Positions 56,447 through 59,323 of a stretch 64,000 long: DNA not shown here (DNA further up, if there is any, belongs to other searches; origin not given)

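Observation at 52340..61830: Lower-GC accessory island: TetR, two tandem divergent glycyl-radical enzymes, one activase and a GPH symporter (candidate novel GRE pathway)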

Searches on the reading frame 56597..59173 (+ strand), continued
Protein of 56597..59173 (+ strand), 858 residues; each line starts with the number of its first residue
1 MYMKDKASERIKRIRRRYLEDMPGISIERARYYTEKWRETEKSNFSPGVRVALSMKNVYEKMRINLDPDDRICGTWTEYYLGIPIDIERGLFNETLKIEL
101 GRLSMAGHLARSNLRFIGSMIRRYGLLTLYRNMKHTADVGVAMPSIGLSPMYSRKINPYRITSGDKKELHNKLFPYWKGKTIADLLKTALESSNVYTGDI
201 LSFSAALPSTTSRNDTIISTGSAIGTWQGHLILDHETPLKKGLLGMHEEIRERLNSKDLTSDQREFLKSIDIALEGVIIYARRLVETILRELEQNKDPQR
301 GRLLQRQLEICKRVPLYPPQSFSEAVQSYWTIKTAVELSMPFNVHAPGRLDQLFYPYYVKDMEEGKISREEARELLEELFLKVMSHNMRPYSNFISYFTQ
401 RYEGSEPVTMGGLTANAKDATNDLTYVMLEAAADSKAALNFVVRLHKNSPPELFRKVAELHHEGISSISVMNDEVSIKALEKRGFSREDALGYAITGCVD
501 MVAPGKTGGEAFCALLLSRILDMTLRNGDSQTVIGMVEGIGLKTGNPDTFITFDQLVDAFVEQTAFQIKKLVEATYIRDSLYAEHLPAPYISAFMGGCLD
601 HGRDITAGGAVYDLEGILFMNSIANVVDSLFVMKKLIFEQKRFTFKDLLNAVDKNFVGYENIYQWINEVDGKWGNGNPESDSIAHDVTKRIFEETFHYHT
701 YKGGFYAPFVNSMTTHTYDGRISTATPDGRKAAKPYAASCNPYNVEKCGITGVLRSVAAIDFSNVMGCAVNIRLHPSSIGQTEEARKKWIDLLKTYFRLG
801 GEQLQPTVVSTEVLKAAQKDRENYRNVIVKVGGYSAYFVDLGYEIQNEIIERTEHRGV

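Call 64: find_encoding_contigs(protein=P0059, flank=10000, max_places=1)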
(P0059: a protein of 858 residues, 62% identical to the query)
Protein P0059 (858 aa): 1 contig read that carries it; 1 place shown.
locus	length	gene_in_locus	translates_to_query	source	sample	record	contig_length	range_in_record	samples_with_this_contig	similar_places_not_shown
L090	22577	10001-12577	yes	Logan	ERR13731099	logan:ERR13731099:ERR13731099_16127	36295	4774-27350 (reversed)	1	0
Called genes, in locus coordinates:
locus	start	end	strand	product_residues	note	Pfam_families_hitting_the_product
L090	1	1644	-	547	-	PF00920:ILVD_EDD_N, PF24877:ILV_EDD_C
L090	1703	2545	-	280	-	PF02146:SIR2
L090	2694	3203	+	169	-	PF13420:Acetyltransf_4 (weak), PF00583:Acetyltransf_1, PF13673:Acetyltransf_10, PF13508:Acetyltransf_7, PF08445:FR47 (weak)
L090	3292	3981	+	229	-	PF25231:DUF7847, PF06161:DUF975, PF06790:UPF0259 (weak)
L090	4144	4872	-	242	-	-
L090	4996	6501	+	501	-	PF01266:DAO (faint), PF01593:Amino_oxidase, PF13450:NAD_binding_8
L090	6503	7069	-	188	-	PF10050:DUF2284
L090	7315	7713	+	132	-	PF02036:SCP2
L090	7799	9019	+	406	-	PF00557:Peptidase_M24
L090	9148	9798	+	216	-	PF00440:TetR_N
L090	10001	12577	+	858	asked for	PF02901:PFL-like, PF01228:Gly_radical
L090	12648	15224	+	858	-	PF02901:PFL-like, PF01228:Gly_radical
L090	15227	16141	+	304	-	PF13353:Fer4_12, PF04055:Radical_SAM, PF12797:Fer4_2 (weak), PF13237:Fer4_10 (weak), PF00037:Fer4, PF12837:Fer4_6 (weak), PF12838:Fer4_7, PF13187:Fer4_9, +2 more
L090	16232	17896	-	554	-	PF02776:TPP_enzyme_N, PF00205:TPP_enzyme_M, PF02775:TPP_enzyme_C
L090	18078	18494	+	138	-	-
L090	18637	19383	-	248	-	PF01925:TauE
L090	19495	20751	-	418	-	PF00753:Lactamase_B, PF14863:Alkyl_sulf_dimr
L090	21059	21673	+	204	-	-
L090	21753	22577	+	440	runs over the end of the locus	PF02310:B12-binding, PF04055:Radical_SAM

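Call 67: fold_search(model_id=the predicted structure, library=pdb)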
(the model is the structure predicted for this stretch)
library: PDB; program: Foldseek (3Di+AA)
matches with E <= 10: 372; with E <= 0.001: 84
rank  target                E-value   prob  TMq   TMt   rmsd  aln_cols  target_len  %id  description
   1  5i2g_B                1.4e-48  1.00  0.81  0.87   4.9       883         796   28  1,2-propanediol Dehydration in Roseburia inulinivorans; Structural Basis for Substrate and Enantiomer Selectivity (released 2016-06-01)
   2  1r8w_A                1.6e-47  1.00  0.82  0.89   4.2       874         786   26  Native structure of the B12-independent glycerol dehydratase from clostridium butyricum (released 2004-06-01)
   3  5i2g_A                1.8e-47  1.00  0.81  0.87   5.1       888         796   28  1,2-propanediol Dehydration in Roseburia inulinivorans; Structural Basis for Substrate and Enantiomer Selectivity (released 2016-06-01)
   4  9rcp_B                2.8e-47  1.00  0.82  0.88   3.6       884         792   26  1,2-propanediol dehydratase with 0.1 % 1,3-propanediol additive (released 2025-06-11)
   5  9rco_A                5.2e-47  1.00  0.82  0.88   3.6       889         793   26  1,2-propanediol dehydratase with 0.1 % glycerol additive (released 2025-06-11)
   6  5i2a_A                6.8e-47  1.00  0.80  0.82   5.3       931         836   26  1,2-propanediol Dehydration in Roseburia inulinivorans; Structural Basis for Substrate and Enantiomer Selectivity (released 2016-06-01)
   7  6vxc_A                1.1e-46  1.00  0.79  0.86   4.3       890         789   25  Crystal structure of hydroxyproline dehydratase (HypD) from Clostridioides difficile (released 2020-04-08)
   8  9f3x_C                1.4e-46  1.00  0.82  0.88   4.6       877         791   25  CutC choline lyase in complex with cyclopropylcholine (released 2024-05-08)
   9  6lon_A                1.9e-46  1.00  0.81  0.86   4.3       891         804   28  Crystal structure of HPSG (released 2020-06-24)
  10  9rcq_A                3.6e-46  1.00  0.82  0.86   4.0       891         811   27  1,2-propanediol dehydratase with no ligand additives (released 2025-06-11)
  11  5i2a_B                4.4e-46  1.00  0.81  0.83   5.1       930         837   26  1,2-propanediol Dehydration in Roseburia inulinivorans; Structural Basis for Substrate and Enantiomer Selectivity (released 2016-06-01)
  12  9rcp_C                5.6e-46  1.00  0.82  0.88   3.9       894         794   26  1,2-propanediol dehydratase with 0.1 % 1,3-propanediol additive (released 2025-06-11)
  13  5a0u_A                8.0e-46  1.00  0.81  0.88   4.9       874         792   26  Structure of CutC choline lyase choline bound form from Klebsiella pneumoniae. (released 2015-07-29)
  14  6lon_B                3.6e-45  1.00  0.81  0.86   4.2       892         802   28  Crystal structure of HPSG (released 2020-06-24)
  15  9ht9_A                4.0e-45  1.00  0.81  0.87   5.2       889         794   25  CutC in complex with inhibitor1 (released 2026-01-14)
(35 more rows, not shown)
